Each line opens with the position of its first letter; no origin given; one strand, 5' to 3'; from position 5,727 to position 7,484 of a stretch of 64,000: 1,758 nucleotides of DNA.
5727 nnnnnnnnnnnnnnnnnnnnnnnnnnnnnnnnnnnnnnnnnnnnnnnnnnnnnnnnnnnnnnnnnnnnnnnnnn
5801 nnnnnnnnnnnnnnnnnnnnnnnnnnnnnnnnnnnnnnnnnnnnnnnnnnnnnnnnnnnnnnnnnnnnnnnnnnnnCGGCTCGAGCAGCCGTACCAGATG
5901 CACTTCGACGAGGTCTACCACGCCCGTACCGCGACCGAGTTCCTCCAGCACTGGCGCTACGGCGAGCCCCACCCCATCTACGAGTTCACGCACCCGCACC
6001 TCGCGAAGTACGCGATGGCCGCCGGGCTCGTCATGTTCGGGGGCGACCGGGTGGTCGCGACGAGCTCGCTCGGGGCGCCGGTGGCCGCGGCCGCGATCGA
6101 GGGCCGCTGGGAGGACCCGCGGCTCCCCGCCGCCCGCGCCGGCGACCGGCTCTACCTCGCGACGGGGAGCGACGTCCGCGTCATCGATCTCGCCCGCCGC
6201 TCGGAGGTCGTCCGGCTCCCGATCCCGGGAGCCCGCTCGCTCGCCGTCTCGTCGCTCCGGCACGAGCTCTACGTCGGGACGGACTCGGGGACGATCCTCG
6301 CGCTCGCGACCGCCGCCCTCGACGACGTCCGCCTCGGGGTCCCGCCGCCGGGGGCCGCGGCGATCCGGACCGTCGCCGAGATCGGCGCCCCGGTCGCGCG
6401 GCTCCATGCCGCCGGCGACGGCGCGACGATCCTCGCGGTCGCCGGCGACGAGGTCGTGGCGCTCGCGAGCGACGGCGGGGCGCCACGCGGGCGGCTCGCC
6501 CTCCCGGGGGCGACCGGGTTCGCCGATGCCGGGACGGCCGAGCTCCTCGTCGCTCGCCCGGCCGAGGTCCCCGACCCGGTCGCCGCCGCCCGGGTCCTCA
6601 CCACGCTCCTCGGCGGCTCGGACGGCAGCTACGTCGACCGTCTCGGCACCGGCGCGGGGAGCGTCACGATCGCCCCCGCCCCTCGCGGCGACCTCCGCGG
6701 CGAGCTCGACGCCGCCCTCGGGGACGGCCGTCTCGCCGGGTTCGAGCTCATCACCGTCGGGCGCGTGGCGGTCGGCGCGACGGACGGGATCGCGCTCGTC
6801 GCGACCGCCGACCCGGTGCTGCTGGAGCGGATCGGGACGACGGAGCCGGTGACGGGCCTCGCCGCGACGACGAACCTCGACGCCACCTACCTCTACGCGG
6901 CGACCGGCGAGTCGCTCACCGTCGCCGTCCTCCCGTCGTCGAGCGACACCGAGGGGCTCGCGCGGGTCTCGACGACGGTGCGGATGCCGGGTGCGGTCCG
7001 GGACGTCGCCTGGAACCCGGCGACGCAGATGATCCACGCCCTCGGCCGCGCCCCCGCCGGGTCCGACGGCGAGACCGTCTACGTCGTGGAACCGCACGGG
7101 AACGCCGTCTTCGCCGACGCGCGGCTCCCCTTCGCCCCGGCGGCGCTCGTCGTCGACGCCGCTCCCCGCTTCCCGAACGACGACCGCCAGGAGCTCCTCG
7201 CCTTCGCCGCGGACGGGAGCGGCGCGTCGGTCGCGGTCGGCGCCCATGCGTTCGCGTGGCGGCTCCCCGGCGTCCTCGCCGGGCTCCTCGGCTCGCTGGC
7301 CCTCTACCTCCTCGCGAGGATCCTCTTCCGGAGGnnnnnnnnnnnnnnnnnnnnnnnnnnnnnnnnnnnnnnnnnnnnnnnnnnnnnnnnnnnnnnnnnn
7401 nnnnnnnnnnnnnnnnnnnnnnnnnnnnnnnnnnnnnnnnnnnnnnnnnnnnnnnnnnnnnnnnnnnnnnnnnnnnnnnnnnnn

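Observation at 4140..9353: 1737-aa single polypeptide fusing a GT-C module to a PMT-like O-mannosyltransferase with a ~400-aa repeat insertion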

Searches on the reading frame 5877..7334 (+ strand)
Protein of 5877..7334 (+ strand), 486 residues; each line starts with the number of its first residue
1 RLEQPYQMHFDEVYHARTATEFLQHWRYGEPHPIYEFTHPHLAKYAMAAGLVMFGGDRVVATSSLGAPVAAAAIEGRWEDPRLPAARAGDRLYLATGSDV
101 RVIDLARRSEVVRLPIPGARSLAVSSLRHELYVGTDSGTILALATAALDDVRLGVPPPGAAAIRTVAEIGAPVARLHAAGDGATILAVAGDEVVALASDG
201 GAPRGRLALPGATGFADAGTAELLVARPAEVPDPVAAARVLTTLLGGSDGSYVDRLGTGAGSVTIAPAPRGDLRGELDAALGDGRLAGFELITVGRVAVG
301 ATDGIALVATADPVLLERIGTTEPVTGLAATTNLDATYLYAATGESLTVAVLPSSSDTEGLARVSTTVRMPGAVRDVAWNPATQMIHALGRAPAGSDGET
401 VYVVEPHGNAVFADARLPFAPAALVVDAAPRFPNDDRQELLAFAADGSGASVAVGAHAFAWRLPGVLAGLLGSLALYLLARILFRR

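Call 10: search_protein_families(library=pfam, proteins=[window:6030-7250:+], max_evalue=0.1)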
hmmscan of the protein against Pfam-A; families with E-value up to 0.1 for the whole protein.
window:6030-7250:+ (407 aa): 0 families

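Call 43: search_protein_representatives(protein=window:5877-7334:+)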
Query: 486 residues. Proteins with E-value up to 0.001 (for the whole library): 534; up to 1e-10: 404; up to 1e-30: 178. The best 150 are listed.
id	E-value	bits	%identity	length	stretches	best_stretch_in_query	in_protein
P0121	9.6e-140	483.1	52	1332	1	1-486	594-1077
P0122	7.5e-134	463.7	50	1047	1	1-486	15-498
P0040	2.8e-132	458.5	52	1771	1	1-486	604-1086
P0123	3.5e-118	412.0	50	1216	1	1-471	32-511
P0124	6.4e-114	398.0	49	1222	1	1-468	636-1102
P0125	1.0e-111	390.7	50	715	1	1-486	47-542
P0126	2.3e-110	386.2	47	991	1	1-482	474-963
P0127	1.7e-108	380.1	45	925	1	1-451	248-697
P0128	6.7e-106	371.5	46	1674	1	1-486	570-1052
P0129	8.6e-103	361.3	44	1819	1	1-486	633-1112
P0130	9.6e-101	354.5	46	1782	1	1-486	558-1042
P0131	1.4e-100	354.0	47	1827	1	1-486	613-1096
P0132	1.7e-100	353.7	44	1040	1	1-486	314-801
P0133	1.1e-96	341.1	48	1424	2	1-253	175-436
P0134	3.6e-93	329.6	44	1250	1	1-486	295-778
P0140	6.1e-90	318.9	44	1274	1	1-486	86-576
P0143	7.5e-88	312.0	42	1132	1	1-486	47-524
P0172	3.5e-59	217.5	39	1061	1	1-486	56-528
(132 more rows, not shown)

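Call 45: find_encoding_contigs(protein=P0123, flank=8000, max_places=2)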
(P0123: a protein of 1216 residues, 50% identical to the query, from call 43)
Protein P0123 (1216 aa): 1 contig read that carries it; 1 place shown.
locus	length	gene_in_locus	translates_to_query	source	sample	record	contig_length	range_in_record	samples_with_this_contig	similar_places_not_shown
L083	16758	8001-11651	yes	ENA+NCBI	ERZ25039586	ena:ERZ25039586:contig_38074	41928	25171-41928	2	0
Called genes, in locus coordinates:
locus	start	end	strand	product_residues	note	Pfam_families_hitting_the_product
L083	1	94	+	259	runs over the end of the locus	PF05258:DciA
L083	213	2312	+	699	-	-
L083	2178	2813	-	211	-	-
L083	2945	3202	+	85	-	PF01694:Rhomboid (weak)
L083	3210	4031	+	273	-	PF02577:BFN_dom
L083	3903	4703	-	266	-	PF00535:Glycos_transf_2, PF13641:Glyco_tranf_2_3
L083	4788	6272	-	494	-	-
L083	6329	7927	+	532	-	-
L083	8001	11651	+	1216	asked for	PF16192:PMT_4TMC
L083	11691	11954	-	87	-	-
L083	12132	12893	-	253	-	PF13439:Glyco_transf_4, PF13579:Glyco_trans_4_4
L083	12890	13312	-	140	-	PF13263:PHP_C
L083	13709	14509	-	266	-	PF03279:Lip_A_acyltrans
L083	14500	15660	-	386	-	-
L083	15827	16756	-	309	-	?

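Call 46: find_encoding_contigs(protein=P0172, flank=10000, max_places=2)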
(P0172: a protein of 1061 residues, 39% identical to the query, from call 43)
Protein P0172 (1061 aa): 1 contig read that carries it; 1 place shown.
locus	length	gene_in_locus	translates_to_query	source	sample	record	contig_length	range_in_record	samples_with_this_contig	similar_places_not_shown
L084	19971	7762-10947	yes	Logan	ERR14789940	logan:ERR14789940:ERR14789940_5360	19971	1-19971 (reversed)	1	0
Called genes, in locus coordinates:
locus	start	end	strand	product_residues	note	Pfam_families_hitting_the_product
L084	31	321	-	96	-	-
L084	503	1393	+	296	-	-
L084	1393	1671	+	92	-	-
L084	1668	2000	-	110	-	-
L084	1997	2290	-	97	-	-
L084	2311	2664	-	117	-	-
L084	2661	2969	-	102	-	-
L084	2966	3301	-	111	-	-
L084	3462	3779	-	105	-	-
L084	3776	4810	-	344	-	-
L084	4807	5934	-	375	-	-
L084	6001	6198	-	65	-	-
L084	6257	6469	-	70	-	-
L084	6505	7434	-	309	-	-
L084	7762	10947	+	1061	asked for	PF02366:PMT, PF13231:PMT_2, PF16192:PMT_4TMC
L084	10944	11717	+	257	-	-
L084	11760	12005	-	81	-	-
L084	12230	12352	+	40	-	-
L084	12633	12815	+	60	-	-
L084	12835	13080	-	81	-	-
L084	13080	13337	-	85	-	-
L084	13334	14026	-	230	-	-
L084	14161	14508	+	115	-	-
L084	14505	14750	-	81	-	-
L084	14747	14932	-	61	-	-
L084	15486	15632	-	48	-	-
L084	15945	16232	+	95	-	-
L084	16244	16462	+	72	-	-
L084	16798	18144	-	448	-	PF10011:DUF2254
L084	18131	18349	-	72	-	-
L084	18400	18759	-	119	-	PF03819:MazG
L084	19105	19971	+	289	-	?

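Call 47: find_encoding_contigs(protein=P0143, flank=10000, max_places=2)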
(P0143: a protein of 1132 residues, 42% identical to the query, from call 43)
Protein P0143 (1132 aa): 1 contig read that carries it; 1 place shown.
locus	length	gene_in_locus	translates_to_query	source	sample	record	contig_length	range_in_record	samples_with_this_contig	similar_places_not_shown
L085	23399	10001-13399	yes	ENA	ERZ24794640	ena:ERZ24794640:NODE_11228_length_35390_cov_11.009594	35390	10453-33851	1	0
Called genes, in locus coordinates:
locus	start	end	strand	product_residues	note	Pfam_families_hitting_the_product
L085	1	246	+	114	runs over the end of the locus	PF05258:DciA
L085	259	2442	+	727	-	-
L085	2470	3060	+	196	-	PF02577:BFN_dom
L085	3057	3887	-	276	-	PF00535:Glycos_transf_2, PF13641:Glyco_tranf_2_3 (weak)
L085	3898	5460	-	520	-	PF11028:TMEM260_N, PF13231:PMT_2 (weak)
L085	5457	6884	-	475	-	-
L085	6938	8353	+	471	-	-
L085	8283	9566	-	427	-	-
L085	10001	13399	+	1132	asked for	PF02366:PMT, PF16192:PMT_4TMC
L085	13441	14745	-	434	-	PF13439:Glyco_transf_4, PF13579:Glyco_trans_4_4, PF20706:GT4-conflict (weak), PF00534:Glycos_transf_1, PF13692:Glyco_trans_1_4, PF13524:Glyco_trans_1_2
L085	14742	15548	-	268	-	PF02811:PHP (weak), PF13263:PHP_C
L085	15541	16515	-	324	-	PF03279:Lip_A_acyltrans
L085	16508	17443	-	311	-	PF03279:Lip_A_acyltrans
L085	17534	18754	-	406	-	PF01658:Inos-1-P_synth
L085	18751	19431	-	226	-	PF01066:CDP-OH_P_transf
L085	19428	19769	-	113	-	PF12840:HTH_20, PF01022:HTH_5, PF13412:HTH_24 (weak)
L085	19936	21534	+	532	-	PF07690:MFS_1, PF00083:Sugar_tr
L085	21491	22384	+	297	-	PF02358:Trehalose_PPase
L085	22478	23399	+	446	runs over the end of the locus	PF07883:Cupin_2 (weak)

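Call 48: find_encoding_contigs(protein=P0140, flank=10000, max_places=2)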
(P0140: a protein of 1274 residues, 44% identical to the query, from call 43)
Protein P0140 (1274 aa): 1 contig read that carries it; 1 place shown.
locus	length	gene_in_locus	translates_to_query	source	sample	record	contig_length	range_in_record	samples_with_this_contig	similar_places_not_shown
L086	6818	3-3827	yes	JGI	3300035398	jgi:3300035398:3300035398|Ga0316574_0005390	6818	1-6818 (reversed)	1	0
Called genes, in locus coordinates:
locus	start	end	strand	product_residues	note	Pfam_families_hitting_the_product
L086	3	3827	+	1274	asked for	PF02366:PMT, PF13231:PMT_2 (weak), PF16192:PMT_4TMC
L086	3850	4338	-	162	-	PF00534:Glycos_transf_1, PF13524:Glyco_trans_1_2, PF13692:Glyco_trans_1_4, PF20706:GT4-conflict (weak)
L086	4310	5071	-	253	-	PF13439:Glyco_transf_4, PF13579:Glyco_trans_4_4, PF00534:Glycos_transf_1, PF13692:Glyco_trans_1_4 (weak)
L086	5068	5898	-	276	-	PF13263:PHP_C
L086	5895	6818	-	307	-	?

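Call 65: search_protein_families(library=phrogs, proteins=[L084:503-1393:+, L084:3776-4810:-, L084:4807-5934:-, L084:6505-7434:-, L084:10944-11717:+, L084:13334-14026:-, L084:2311-2664:-, L084:1668-2000:-], max_evalue=0.001)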
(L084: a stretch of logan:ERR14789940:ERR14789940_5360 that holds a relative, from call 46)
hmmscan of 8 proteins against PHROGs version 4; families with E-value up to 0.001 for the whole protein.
L084:503-1393:+ (296 aa): 1 family
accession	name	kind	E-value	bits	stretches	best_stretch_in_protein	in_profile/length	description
phrog_22709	-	unknown function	3.6e-20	74.1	1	114-295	67-227/228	-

L084:3776-4810:- (344 aa): 0 families

L084:4807-5934:- (375 aa): 0 families

L084:6505-7434:- (309 aa): 0 families

L084:10944-11717:+ (257 aa): 0 families

L084:13334-14026:- (230 aa): 0 families

L084:2311-2664:- (117 aa): 0 families

L084:1668-2000:- (110 aa): 0 families

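Call 84: find_homologous_proteins(query=L085:6938-8350:+)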
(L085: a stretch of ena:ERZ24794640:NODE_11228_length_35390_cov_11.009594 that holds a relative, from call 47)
Query L085:6938-8350:+ (471 aa): 86 proteins with E <= 0.001 among 8000 candidates.
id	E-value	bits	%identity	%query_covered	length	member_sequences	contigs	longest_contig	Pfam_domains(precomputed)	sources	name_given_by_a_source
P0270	0.0e+0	1011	100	100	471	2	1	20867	-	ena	-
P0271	3.1e-252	856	86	97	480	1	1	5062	PF06728.20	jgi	jgi:hypothetical protein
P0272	1.7e-177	609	64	97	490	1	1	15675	PF03155.22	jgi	jgi:dolichyl-phosphate-mannose-protein mannosyltransferase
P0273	1.3e-155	537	56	99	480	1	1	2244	PF06728.20,PF03155.22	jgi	jgi:hypothetical protein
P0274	1.4e-154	534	58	90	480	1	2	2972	PF06728.20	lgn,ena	-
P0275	8.0e-148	511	55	97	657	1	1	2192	PF06728.20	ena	-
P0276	3.0e-146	506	57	96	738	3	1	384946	-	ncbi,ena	-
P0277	1.1e-144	501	55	96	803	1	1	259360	PF06728.20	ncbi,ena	-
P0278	2.9e-141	490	54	97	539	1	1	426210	PF06728.20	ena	-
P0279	3.3e-140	486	55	98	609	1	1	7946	PF06728.20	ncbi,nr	ncbi:MAG: hypothetical protein U9O18_09500, partial [Chloroflexota bacterium]|nr:hypothetical protei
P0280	6.3e-139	482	52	98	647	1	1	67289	PF06728.20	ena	-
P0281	9.1e-135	468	52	97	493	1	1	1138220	-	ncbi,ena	-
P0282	4.0e-128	446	53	90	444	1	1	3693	PF06728.20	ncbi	ncbi:MAG: hypothetical protein DRQ55_18940, partial [Planctomycetota bacterium]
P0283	2.2e-125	437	50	96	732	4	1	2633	-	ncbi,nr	ncbi:MAG TPA: hypothetical protein VHN80_04105, partial [Kineosporiaceae bacterium]|nr:hypothetical 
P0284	2.9e-124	434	51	96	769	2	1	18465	-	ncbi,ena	-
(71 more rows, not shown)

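Call 85: find_homologous_proteins(query=P0172)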
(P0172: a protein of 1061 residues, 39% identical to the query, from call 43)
Query P0172 (1061 aa): 747 proteins with E <= 0.001 among 8000 candidates; the best 120 are listed.
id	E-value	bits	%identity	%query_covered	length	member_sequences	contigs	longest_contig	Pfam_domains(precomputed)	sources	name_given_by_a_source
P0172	0.0e+0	2242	100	100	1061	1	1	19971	PF02366.25,PF16192.11,PF13231.13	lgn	-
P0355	6.2e-184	632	41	59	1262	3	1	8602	PF02366.25,PF16192.11,PF13231.13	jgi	jgi:predicted membrane-bound dolichyl-phosphate-mannose-protein mannosyltransferase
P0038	9.2e-177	608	43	58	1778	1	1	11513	PF02366.25,PF16192.11,PF13231.13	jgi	jgi:predicted membrane-bound dolichyl-phosphate-mannose-protein mannosyltransferase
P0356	2.0e-176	607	39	59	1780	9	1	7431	PF02366.25,PF16192.11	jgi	jgi:Dolichyl-phosphate-mannose-protein mannosyltransferase/C-terminal four TMM region of protein-O-m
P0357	3.7e-176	606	40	62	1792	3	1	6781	PF02366.25,PF16192.11,PF13231.13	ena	-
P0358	2.1e-173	597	39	61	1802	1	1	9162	PF02366.25,PF16192.11,PF13231.13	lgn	-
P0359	1.1e-172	595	39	61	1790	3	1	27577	PF02366.25,PF16192.11,PF13231.13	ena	-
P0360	1.1e-172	595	40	61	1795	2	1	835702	PF02366.25,PF16192.11,PF13231.13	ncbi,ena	-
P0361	1.2e-172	595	41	61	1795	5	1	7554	PF02366.25,PF16192.11,PF13231.13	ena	-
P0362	1.5e-172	594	38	59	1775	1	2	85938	PF02366.25,PF16192.11,PF13231.13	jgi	jgi:C-terminal four TMM region of protein-O-mannosyltransferase/Dolichyl-phosphate-mannose-protein m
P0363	4.7e-172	593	39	61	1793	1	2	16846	PF02366.25,PF16192.11,PF13231.13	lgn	-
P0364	6.5e-172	592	38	58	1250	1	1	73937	PF02366.25,PF16192.11,PF13231.13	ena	-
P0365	1.4e-171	591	39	61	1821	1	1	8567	PF02366.25,PF16192.11,PF13231.13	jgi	jgi:hypothetical protein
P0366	1.5e-170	588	41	61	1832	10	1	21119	PF02366.25,PF16192.11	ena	-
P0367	2.0e-170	587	37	61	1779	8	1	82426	PF02366.25,PF16192.11,PF13231.13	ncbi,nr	ncbi:MAG TPA: phospholipid carrier-dependent glycosyltransferase [Candidatus Limnocylindrales bacter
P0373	8.4e-170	585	40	60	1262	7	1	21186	PF02366.25,PF16192.11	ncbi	-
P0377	1.7e-169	584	40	61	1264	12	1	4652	PF02366.25,PF16192.11,PF13231.13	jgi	jgi:hypothetical protein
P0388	1.4e-167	578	37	61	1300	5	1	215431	PF02366.25,PF16192.11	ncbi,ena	-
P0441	4.5e-163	563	38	60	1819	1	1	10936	PF02366.25,PF16192.11,PF13231.13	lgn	-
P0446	1.0e-162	562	36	64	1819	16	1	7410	PF02366.25,PF16192.11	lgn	-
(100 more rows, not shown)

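Call 86: find_encoding_contigs(protein=P0388, flank=7000, max_places=2)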
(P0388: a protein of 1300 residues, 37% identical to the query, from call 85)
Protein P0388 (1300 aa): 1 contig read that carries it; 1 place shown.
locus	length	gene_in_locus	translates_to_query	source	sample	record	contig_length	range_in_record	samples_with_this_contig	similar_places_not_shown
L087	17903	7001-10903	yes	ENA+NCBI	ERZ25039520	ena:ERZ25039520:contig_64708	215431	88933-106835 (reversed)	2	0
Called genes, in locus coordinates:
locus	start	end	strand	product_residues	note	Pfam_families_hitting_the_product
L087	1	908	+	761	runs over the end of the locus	-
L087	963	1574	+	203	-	PF02577:BFN_dom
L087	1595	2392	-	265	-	PF00535:Glycos_transf_2, PF13641:Glyco_tranf_2_3 (weak)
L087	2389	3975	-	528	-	PF11028:TMEM260_N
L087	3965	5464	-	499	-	-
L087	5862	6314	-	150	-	-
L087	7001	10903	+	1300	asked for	PF02366:PMT, PF16192:PMT_4TMC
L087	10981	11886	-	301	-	PF13439:Glyco_transf_4 (faint), PF20706:GT4-conflict, PF00534:Glycos_transf_1, PF13692:Glyco_trans_1_4, PF13524:Glyco_trans_1_2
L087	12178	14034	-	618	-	PF03279:Lip_A_acyltrans, PF13263:PHP_C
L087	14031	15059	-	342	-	PF03279:Lip_A_acyltrans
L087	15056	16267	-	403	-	PF01658:Inos-1-P_synth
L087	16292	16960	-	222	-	PF01066:CDP-OH_P_transf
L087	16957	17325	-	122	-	PF01022:HTH_5, PF12840:HTH_20, PF13412:HTH_24 (weak)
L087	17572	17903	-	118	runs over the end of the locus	-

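Call 87: find_encoding_contigs(protein=P0373, flank=7000, max_places=2)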
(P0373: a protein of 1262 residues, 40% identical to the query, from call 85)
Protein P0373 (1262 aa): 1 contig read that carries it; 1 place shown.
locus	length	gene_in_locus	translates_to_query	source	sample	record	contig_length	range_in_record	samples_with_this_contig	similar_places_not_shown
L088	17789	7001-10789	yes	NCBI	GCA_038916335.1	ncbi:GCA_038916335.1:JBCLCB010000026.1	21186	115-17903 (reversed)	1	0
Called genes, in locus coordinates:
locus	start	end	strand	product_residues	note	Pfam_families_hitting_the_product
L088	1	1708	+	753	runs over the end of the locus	-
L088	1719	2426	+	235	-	PF01694:Rhomboid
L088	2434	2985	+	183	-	PF02577:BFN_dom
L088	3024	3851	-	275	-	PF00535:Glycos_transf_2, PF13641:Glyco_tranf_2_3 (weak)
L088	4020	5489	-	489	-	-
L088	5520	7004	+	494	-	-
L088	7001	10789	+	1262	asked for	PF02366:PMT, PF16192:PMT_4TMC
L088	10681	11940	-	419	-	PF13439:Glyco_transf_4, PF13579:Glyco_trans_4_4, PF20706:GT4-conflict, PF00534:Glycos_transf_1, PF13692:Glyco_trans_1_4, PF13524:Glyco_trans_1_2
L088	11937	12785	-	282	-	PF13263:PHP_C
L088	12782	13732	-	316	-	PF03279:Lip_A_acyltrans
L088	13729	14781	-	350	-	PF03279:Lip_A_acyltrans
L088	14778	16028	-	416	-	PF01658:Inos-1-P_synth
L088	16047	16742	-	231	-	PF01066:CDP-OH_P_transf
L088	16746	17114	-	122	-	PF01022:HTH_5, PF12840:HTH_20, PF13412:HTH_24 (weak)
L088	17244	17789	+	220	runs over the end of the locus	?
